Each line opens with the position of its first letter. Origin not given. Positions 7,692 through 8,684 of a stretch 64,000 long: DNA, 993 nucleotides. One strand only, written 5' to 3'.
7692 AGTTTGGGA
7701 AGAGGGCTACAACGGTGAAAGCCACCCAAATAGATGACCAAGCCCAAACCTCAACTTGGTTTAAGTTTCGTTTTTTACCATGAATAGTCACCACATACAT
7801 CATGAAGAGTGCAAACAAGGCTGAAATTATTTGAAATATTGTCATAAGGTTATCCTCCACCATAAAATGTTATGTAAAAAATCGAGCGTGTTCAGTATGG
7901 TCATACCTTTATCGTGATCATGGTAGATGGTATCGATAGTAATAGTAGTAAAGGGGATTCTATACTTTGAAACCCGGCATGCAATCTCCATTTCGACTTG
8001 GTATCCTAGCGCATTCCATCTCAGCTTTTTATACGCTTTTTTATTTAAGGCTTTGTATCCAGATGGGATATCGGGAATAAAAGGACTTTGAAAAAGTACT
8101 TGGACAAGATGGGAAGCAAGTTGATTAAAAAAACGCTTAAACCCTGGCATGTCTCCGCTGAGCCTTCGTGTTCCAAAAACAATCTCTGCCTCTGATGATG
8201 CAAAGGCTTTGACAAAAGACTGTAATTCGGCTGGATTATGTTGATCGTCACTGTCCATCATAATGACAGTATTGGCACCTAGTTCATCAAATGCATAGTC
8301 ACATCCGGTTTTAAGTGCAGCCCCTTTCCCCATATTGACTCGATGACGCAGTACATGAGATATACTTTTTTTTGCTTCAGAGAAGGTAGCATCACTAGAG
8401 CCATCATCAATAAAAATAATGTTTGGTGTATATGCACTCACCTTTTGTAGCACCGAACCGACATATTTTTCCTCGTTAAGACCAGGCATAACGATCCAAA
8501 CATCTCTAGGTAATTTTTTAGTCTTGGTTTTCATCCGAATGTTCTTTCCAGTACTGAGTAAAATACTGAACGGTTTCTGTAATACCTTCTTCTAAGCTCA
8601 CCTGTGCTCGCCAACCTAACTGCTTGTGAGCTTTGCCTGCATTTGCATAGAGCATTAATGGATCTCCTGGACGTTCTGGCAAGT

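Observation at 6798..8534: Two Dpm1/GtrB-like polyprenyl-phosphate sugar synthases bracketing a small 3-TM protein - the donor-supply module for the GT-C enzymes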

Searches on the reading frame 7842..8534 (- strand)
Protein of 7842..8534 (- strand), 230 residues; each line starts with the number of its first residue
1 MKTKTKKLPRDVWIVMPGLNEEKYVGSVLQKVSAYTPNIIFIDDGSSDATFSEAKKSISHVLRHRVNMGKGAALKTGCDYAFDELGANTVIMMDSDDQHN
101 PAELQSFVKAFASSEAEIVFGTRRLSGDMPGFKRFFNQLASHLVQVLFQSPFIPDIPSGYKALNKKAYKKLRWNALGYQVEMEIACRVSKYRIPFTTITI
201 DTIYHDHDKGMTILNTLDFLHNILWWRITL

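Call 5: search_protein_families(library=pfam, proteins=[window:7842-8534:-], max_evalue=0.01)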
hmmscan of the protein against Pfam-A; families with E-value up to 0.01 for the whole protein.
window:7842-8534:- (230 aa): 3 families
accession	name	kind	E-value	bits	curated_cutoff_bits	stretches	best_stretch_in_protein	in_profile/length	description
PF00535.33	Glycos_transf_2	-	2.9e-22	79.8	23.3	1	14-171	2-167/168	Glycosyl transferase family 2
PF10111.15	Glyco_tranf_2_2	-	0.0002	21.4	27.3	1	20-110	9-105/276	Glycosyltransferase like family 2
PF13641.12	Glyco_tranf_2_3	-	0.0023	18.4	27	1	9-125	1-125/230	Glycosyltransferase like family 2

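Call 9: search_protein_families(library=ncbifam, proteins=[window:7842-8534:-], max_evalue=0.01)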
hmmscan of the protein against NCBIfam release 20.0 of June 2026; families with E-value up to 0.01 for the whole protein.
window:7842-8534:- (230 aa): 12 families
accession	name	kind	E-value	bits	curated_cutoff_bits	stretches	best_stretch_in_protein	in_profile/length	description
NF058614.1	PPMAGASynPpgS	equivalog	3.6e-31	108.3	370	1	11-222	1-218/226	polyprenyl-phospho-N-acetylgalactosaminyl synthase PpgS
TIGR04182.1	glyco_TIGR04182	equivalog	6.9e-26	91.3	325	1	11-217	1-204/293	S-layer glycoprotein N-glycosyltransferase AglJ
NF047588.1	GlcsyltransPgfSStrep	equivalog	5.1e-13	48.9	500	1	25-171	23-167/308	glycosyltransferase PgfS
NF041391.1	DPhHxTase_Halo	equivalog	4.8e-09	35.5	375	1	18-199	3-182/213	dolichyl-phosphate hexose transferase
TIGR03965.1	mycofact_glyco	equivalog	4.5e-08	32.4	280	1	6-120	70-188/467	mycofactocin biosynthesis glycosyltransferase MftF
NF041875.1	EPS_EpsD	equivalog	2.9e-07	30.2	370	1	14-205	3-206/325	exopolysaccharide biosynthesis glycosyltransferase EpsD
TIGR03937.1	PgaC_IcaA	equivalog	4.9e-07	29.1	422.3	1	10-114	45-153/407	poly-beta-1,6-N-acetyl-D-glucosamine synthase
TIGR04283.1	glyco_like_mftF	equivalog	2.9e-06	27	182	1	14-111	3-97/221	TIGR04283 family arsenosugar biosynthesis glycosyltransferase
NF007986.1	PRK10714.1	equivalog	3.8e-06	26.1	529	1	11-145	7-147/316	undecaprenyl-phosphate 4-deoxy-4-formamido-L-arabinose transferase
NF041865.1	EpsU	equivalog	5.2e-06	25.7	700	1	11-111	40-147/394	exopolysaccharide biosynthesis GT2 family glycosyltransferase EpsU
NF010496.0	PRK13915.1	equivalog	6.9e-06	25.4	262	1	6-74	27-108/307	glucosyl-3-phosphoglycerate synthase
TIGR03469.1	HpnB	hypoth_equivalog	0.0022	17.1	379.25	1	8-119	43-168/386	hopene-associated glycosyltransferase HpnB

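Call 11: search_solved_structures(query=window:7842-8534:-, max_evalue=0.001, show_alignments=3)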
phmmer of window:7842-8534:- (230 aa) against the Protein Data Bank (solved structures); distinct sequences matched with E-value up to 0.001: 8.
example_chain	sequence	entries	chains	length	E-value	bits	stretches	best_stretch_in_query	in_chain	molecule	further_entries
5mlz_A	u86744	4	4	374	6.6e-12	48.8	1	13-227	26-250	Dolichol monophosphate mannose synthase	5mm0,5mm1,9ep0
9omm_A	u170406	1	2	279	0.00022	24.2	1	11-135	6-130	Glycosyltransferase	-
9omh_A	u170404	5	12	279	0.00022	24.2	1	11-134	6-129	Glycosyltransferase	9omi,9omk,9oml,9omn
9omj_A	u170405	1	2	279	0.00023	24.1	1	11-134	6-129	Glycosyltransferase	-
5eke_A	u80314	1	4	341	0.00046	23.1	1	14-146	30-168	Uncharacterized glycosyltransferase sll0501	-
5ekp_C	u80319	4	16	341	0.00046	23.1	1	14-146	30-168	Uncharacterized glycosyltransferase sll0501 | Glycosyltransferase sll0501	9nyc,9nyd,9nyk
9nye_A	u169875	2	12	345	0.00047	23.1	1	14-146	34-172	Glycosyltransferase sll0501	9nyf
9bhc_C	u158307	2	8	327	0.00086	22.2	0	12-145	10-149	Undecaprenyl-phosphate 4-deoxy-4-formamido-L-arabinose transferase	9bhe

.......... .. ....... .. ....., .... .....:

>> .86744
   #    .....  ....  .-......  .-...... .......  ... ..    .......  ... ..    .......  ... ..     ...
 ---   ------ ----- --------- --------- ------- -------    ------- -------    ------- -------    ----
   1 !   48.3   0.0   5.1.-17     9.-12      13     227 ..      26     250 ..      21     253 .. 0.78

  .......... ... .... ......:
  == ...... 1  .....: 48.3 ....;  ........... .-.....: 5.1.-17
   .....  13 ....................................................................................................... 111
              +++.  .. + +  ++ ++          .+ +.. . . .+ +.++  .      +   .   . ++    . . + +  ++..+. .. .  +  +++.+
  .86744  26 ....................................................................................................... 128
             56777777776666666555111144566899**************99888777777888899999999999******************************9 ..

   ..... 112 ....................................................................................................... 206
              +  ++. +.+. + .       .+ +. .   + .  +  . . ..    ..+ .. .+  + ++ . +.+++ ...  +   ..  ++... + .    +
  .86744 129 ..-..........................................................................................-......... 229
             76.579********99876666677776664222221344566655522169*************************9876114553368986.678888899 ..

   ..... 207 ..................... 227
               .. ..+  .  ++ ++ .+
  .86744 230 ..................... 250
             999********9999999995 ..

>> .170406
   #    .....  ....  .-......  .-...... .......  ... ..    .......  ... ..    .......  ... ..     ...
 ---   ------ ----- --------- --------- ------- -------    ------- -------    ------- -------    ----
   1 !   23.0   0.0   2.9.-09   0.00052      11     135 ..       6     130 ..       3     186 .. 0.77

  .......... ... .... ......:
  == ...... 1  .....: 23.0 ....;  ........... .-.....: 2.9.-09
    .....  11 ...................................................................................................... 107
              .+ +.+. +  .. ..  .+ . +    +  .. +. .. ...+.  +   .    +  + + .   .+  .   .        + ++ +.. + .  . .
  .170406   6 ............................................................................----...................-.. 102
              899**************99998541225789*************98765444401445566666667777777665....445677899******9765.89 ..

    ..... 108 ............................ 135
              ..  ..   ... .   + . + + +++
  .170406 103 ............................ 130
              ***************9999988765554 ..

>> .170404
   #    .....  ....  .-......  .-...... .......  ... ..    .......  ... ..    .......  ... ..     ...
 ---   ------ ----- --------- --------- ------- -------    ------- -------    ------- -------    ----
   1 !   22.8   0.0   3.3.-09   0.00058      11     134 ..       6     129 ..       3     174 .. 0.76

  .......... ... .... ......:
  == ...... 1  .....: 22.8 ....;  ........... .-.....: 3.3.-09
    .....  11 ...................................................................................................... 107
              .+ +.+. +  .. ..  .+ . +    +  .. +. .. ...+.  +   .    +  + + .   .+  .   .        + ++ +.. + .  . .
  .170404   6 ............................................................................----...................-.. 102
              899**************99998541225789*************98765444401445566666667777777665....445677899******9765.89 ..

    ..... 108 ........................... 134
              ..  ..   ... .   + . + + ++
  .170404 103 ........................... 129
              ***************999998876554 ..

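Call 18: find_encoding_contigs(protein=window:7842-8534:-, flank=10000, max_places=6)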
Protein window:7842-8534:- (230 aa): 6 contigs read that carry it; 2 places shown.
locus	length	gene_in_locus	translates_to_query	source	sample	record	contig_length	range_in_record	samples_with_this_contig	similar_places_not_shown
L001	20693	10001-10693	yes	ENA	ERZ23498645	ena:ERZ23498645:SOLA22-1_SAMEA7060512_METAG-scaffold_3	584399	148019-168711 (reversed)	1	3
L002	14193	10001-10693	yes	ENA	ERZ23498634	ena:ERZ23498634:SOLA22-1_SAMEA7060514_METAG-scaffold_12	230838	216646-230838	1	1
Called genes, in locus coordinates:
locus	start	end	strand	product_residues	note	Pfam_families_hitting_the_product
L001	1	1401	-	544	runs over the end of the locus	PF13231:PMT_2 (weak)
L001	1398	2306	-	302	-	-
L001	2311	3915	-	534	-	-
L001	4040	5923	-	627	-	PF09594:GT87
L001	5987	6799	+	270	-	PF00535:Glycos_transf_2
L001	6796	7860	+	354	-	PF13439:Glyco_transf_4, PF00534:Glycos_transf_1, PF13692:Glyco_trans_1_4, PF20706:GT4-conflict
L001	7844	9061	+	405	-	-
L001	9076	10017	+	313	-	PF01073:3Beta_HSD, PF01370:Epimerase, PF02719:Polysacc_synt_2, PF04321:RmlD_sub_bind, PF13460:NAD_binding_10, PF16363:GDP_Man_Dehyd, PF07993:NAD_binding_4 (weak)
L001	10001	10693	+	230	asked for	PF00535:Glycos_transf_2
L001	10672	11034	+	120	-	PF10066:DUF2304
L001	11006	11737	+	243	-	PF00535:Glycos_transf_2, PF10111:Glyco_tranf_2_2 (weak), PF13641:Glyco_tranf_2_3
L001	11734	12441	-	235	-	-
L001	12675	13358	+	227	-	-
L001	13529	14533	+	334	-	-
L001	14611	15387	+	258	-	PF13641:Glyco_tranf_2_3, PF00535:Glycos_transf_2, PF10111:Glyco_tranf_2_2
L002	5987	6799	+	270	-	PF00535:Glycos_transf_2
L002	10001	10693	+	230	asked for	PF00535:Glycos_transf_2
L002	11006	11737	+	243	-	PF00535:Glycos_transf_2, PF10111:Glyco_tranf_2_2 (weak), PF13641:Glyco_tranf_2_3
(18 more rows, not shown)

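Call 28: find_homologous_proteins(query=window:7842-8534:-, max_evalue=1e-10)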
Query window:7842-8534:- (230 aa): 323 proteins with E <= 1e-10 among 457 candidates; the best 120 are listed.
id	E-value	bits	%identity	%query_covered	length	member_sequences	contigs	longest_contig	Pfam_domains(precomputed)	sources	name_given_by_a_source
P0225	1.9e-141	487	100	93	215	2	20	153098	PF00535.33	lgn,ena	-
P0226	1.9e-108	379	70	100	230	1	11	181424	PF00535.33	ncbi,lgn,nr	ncbi:MAG: glycosyltransferase family 2 protein [Pseudomonadales bacterium]|nr:glycosyltransferase fa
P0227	3.1e-104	366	68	100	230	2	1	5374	PF00535.33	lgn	-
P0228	4.7e-104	365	69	100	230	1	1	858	PF00535.33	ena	-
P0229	1.3e-103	363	66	100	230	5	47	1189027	PF00535.33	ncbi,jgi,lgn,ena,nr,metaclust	ncbi:MAG: glycosyltransferase family 2 protein [Candidatus Pacebacteria bacterium]|nr:glycosyltransf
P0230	7.9e-101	354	67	100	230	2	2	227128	PF00535.33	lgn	-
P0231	8.9e-100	351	66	100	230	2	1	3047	PF00535.33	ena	-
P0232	2.8e-98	346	69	93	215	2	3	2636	PF00535.33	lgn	-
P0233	2.0e-97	343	64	100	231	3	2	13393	PF00535.33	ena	-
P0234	2.3e-93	330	64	100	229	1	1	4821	PF00535.33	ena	-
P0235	4.9e-89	316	61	97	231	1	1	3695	PF00535.33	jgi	jgi:glycosyltransferase involved in cell wall biosynthesis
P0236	2.6e-86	307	60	98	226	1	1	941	PF00535.33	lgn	-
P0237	9.5e-79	282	58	95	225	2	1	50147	PF00535.33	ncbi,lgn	-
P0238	2.7e-78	281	57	97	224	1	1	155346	PF00535.33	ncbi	-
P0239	2.2e-77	278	58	99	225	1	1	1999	PF00535.33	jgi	jgi:UDP-N-acetylglucosamine---dolichyl-phosphate N-acetylglucosaminyltransferase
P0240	2.8e-77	277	57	96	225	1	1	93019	PF00535.33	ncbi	-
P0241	4.2e-77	277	58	98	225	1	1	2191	PF00535.33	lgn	-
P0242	9.8e-77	276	58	96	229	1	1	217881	PF00535.33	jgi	jgi:glycosyltransferase involved in cell wall biosynthesis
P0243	3.3e-76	274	58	97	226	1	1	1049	PF00535.33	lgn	-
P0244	1.5e-75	272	57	98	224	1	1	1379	PF00535.33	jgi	jgi:polyprenyl-phospho-N-acetylgalactosaminyl synthase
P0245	7.0e-75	270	54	100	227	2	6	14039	PF13641.13,PF00535.33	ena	-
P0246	1.1e-74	269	57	96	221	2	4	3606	PF13641.13,PF00535.33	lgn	-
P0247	1.4e-74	269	55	96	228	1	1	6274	PF13641.13,PF00535.33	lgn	-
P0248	1.8e-74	268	55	97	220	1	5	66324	PF00535.33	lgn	-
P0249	1.8e-74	268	56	98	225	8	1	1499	PF00535.33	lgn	-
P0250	2.4e-74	268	57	97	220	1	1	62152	PF00535.33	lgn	-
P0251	6.5e-74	266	56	95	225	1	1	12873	PF00535.33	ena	-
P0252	9.0e-74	266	57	100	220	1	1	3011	PF00535.33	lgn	-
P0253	1.2e-73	265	56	98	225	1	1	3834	PF13641.13,PF00535.33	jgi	-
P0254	4.1e-73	264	54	96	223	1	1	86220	PF00535.33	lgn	-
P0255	6.7e-73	263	55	96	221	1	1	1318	PF00535.33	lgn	-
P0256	8.6e-73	263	56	98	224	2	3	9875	PF00535.33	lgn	-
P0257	9.9e-73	262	55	97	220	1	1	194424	PF00535.33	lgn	-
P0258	1.1e-72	262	53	100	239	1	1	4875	PF10111.15,PF13641.13,PF00535.33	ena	-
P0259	1.1e-72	262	53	100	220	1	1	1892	PF00535.33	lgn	-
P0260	1.2e-72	262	55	96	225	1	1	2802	PF10111.15,PF13641.13,PF00535.33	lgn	-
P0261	1.5e-72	262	56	98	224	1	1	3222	PF00535.33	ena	-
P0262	2.4e-72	261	53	96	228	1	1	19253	PF10111.15,PF00535.33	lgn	-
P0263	2.6e-72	261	55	96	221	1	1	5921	PF00535.33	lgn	-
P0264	3.3e-72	261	57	95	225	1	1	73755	PF00535.33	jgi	jgi:glycosyltransferase involved in cell wall biosynthesis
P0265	4.3e-72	260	56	98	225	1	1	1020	PF00535.33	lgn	-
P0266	5.5e-72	260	56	96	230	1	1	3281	PF00535.33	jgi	-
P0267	1.1e-71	259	55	96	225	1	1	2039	PF00535.33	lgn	-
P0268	1.1e-71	259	51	95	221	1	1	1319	PF13641.13,PF00535.33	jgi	-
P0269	1.1e-71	259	51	96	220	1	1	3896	PF13641.13,PF00535.33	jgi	jgi:glycosyltransferase involved in cell wall biosynthesis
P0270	1.4e-71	259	53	93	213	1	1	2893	PF00535.33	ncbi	-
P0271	2.3e-71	258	52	95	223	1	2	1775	PF13641.13,PF00535.33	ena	-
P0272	2.4e-71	258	53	99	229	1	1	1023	PF00535.33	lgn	-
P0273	4.1e-71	257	53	96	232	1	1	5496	PF00535.33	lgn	-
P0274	4.4e-71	257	55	98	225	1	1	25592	PF00535.33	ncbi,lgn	-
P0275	4.6e-71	257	52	100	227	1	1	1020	PF13641.13,PF00535.33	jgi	-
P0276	6.5e-71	257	52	100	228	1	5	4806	PF00535.33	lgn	-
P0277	6.6e-71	257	52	97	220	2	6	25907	PF00535.33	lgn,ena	-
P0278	7.9e-71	256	52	98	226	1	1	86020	PF13641.13,PF00535.33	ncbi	-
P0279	8.2e-71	256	54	94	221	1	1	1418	PF13641.13,PF00535.33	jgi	-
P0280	1.0e-70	256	55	96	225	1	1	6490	PF00535.33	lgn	-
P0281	1.1e-70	256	54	96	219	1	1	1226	PF00535.33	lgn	-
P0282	1.4e-70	255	50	99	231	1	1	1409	PF00535.33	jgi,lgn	jgi:glycosyltransferase involved in cell wall biosynthesis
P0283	3.4e-70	254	55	96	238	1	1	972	PF00535.33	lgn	-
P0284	3.5e-70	254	52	97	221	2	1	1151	PF00535.33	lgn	-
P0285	6.5e-70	253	52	97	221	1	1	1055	PF00535.33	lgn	-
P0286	7.0e-70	253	53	96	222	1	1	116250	PF13641.13,PF00535.33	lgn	-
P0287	8.5e-70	253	54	97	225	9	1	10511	PF00535.33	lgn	-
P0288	1.2e-69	252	51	94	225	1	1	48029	PF13641.13,PF00535.33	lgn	-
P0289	1.3e-69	252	53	97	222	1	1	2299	PF00535.33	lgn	-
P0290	2.0e-69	252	54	96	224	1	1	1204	PF00535.33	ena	-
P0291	4.3e-69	251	51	95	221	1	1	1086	PF13641.13,PF00535.33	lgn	-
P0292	5.8e-69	250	51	97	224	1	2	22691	PF13641.13,PF00535.33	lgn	-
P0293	1.7e-68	249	53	99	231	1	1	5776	PF10111.15,PF00535.33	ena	-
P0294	1.9e-68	249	51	96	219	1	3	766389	PF00535.33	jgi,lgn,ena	-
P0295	2.9e-68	248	50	96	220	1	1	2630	PF00535.33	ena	-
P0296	5.1e-68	247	51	100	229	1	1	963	PF00535.33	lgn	-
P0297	6.5e-68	247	50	96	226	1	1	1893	PF10111.15,PF13641.13,PF00535.33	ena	-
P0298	7.9e-68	246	52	95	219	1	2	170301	PF13641.13,PF00535.33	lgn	-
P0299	8.5e-68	246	50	96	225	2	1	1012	PF13641.13,PF00535.33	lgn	-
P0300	5.8e-67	244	50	98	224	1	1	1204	PF00535.33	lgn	-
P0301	1.4e-66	242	52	97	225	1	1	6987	PF13641.13,PF00535.33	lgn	-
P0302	2.3e-66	242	48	100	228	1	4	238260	PF13641.13,PF00535.33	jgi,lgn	-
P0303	2.8e-66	241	48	95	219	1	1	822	PF13641.13,PF00535.33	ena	-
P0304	3.3e-66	241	49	95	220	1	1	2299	PF00535.33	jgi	jgi:glycosyltransferase involved in cell wall biosynthesis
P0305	3.7e-66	241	52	93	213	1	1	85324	PF00535.33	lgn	-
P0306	7.7e-66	240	50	95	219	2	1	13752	PF00535.33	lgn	-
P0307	1.4e-65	239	51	96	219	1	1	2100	PF00535.33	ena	-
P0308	2.0e-65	239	52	95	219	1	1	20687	PF00535.33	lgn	-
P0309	2.2e-65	238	49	98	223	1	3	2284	PF00535.33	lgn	-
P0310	2.3e-65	238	53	95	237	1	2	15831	PF00535.33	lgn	-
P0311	2.9e-65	238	49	96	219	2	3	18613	PF13641.13,PF00535.33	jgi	-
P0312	3.4e-65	238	51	95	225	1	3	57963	PF10111.15,PF13641.13,PF00535.33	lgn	-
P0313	3.6e-65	238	50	94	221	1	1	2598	PF00535.33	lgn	-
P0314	5.0e-65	237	50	96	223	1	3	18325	PF00535.33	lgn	-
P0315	6.1e-65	237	49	95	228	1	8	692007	PF13641.13,PF00535.33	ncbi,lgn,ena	-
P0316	6.8e-65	237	50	97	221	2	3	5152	PF00535.33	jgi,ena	-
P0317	1.1e-64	236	49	100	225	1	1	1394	PF00535.33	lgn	-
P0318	1.3e-64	236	51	96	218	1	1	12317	PF13641.13,PF00535.33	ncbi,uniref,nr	ncbi:hypothetical protein C5B42_04995 [Candidatus Cerribacteria bacterium 'Amazon FNV 2010 28 9']|un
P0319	1.6e-64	236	50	96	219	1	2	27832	PF00535.33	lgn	-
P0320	2.3e-64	235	50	98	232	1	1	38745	PF13641.13,PF00535.33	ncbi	-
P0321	2.4e-64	235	49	98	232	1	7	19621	PF13641.13,PF00535.33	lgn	-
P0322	2.7e-64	235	50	93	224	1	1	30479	PF13641.13,PF00535.33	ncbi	-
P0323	5.8e-64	234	50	98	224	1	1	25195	PF13641.13,PF00535.33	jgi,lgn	-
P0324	6.4e-64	234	51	95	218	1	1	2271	PF00535.33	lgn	-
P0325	6.6e-64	234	49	95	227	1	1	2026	PF00535.33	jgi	jgi:glycosyltransferase involved in cell wall biosynthesis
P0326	7.1e-64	234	51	95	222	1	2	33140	PF00535.33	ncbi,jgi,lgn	ncbi:MAG: glycosyltransferase family 2 protein [Candidatus Woesebacteria bacterium]|jgi:glycosyltran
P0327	7.2e-64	234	50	94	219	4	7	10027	PF13641.13,PF00535.33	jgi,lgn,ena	-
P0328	1.1e-63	233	49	96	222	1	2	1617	PF00535.33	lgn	-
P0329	1.9e-63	232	50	95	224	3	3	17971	PF00535.33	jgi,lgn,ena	-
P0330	2.8e-63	232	51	95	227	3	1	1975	PF00535.33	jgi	jgi:glycosyltransferase involved in cell wall biosynthesis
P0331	4.0e-63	231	50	95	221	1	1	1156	PF13641.13,PF00535.33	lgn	-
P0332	4.0e-63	231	50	94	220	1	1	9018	PF13641.13,PF00535.33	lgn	-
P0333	4.1e-63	231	47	100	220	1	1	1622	PF00535.33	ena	-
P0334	8.8e-63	230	46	98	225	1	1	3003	PF00535.33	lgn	-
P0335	1.5e-62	229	49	96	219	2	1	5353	PF00535.33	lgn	-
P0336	3.1e-62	228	50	94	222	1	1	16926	PF13641.13,PF00535.33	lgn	-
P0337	3.9e-62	228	48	94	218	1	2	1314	PF13641.13,PF00535.33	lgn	-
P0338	4.2e-62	228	52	94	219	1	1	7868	PF00535.33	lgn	-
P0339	1.4e-61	226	48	95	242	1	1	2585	PF00535.33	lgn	-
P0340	1.9e-61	226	48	95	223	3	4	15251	PF13641.13,PF00535.33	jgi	jgi:glycosyltransferase involved in cell wall biosynthesis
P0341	2.0e-61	226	49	94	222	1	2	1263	PF00535.33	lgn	-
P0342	5.0e-61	224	49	96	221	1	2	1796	PF00535.33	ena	-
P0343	5.3e-61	224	47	100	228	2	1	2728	PF00535.33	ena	-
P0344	9.3e-61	223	49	94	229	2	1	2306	PF00535.33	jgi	-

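Call 60: predict_structure(alignment_id=A4)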
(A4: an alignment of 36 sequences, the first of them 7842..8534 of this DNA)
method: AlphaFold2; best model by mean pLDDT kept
length: 230 residues; sequences in the alignment: 36
mean_pLDDT: 92.3   pTM: 0.90
mean pLDDT of the five models: 92.3, 90.9, 90.4, 90.3, 89.9
residues with pLDDT >= 90: 179; 70-90: 38; 50-70: 13; < 50: 0
segments of 3 or more residues with pLDDT < 50: none
pLDDT, mean of each block of 10 residues (from residue 1): 82 98 96 98 98 98 98 98 98 91 96 97 79 87 96 91 98 95 97 97 62 80 94
secondary structure, 60 per line:
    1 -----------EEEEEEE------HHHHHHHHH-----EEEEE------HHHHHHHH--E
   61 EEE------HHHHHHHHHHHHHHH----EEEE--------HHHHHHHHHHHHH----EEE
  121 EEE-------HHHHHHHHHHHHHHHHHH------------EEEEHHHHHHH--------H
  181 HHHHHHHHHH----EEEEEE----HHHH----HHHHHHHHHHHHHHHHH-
elements in order: E12-18 H25-33 E39-43 H50-57 E60-63 H70-84 E89-92 H101-113 E118-123 H131-148 E161-164 H165-171 H180-190 E195-200 H205-208 H213-229
